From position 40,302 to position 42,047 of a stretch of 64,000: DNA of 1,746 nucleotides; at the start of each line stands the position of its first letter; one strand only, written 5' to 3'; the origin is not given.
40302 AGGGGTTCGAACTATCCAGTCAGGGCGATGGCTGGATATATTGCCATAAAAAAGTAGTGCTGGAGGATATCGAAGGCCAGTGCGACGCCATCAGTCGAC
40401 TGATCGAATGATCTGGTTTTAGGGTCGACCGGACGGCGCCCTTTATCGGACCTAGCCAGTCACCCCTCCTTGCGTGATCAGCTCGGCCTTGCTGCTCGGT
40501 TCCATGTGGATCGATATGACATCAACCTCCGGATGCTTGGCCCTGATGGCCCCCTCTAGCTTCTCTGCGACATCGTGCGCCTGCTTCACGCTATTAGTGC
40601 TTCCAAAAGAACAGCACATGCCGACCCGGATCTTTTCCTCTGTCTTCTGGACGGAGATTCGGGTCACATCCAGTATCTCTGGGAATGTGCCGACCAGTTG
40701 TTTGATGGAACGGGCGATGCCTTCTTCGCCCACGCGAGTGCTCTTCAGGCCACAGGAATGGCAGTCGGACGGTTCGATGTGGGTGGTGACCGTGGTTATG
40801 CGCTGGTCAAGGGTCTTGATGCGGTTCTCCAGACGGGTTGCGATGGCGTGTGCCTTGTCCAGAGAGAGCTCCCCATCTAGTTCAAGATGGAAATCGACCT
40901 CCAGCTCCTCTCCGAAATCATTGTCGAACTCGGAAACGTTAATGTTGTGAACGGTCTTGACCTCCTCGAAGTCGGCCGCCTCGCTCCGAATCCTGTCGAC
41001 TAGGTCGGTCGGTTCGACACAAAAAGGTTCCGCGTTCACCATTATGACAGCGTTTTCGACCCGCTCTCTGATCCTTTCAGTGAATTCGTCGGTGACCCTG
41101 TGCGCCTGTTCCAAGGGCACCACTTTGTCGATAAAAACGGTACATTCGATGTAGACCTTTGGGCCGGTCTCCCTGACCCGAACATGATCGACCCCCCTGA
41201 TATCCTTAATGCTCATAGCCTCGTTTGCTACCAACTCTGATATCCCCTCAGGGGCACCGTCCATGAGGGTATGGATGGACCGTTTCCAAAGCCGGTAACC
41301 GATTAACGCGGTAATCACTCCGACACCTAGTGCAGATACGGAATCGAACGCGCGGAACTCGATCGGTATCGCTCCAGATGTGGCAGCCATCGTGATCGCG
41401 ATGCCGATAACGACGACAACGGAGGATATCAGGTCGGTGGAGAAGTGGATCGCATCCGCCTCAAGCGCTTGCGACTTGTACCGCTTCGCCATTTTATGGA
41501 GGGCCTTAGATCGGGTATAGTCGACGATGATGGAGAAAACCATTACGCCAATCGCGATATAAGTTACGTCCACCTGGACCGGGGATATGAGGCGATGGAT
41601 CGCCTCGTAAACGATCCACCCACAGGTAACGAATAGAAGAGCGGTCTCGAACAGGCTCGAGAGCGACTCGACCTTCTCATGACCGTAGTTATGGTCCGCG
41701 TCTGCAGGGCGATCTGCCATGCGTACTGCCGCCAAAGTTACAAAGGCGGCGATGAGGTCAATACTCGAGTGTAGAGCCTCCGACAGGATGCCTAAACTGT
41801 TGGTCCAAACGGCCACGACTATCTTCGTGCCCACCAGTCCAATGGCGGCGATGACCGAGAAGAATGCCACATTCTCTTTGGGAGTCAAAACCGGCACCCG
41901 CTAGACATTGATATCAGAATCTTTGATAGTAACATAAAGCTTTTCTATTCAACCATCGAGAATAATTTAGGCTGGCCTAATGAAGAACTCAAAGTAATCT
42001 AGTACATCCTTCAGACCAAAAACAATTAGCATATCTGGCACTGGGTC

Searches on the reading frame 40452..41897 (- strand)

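Call 55: search_protein_families(library=pfam, proteins=[window:40452-41897:-], max_evalue=0.00001)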
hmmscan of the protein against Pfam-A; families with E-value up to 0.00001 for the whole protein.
window:40452-41897:- (481 aa): 2 families
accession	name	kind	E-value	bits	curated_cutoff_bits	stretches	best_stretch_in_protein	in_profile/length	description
PF01545.26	Cation_efflux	-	4.3e-45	154.4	26.6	1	12-212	2-198/198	Cation efflux family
PF16916.11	ZT_dimer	-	1.6e-37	127.8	26.7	3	297-376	3-77/78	Dimerisation domain of Zinc Transporter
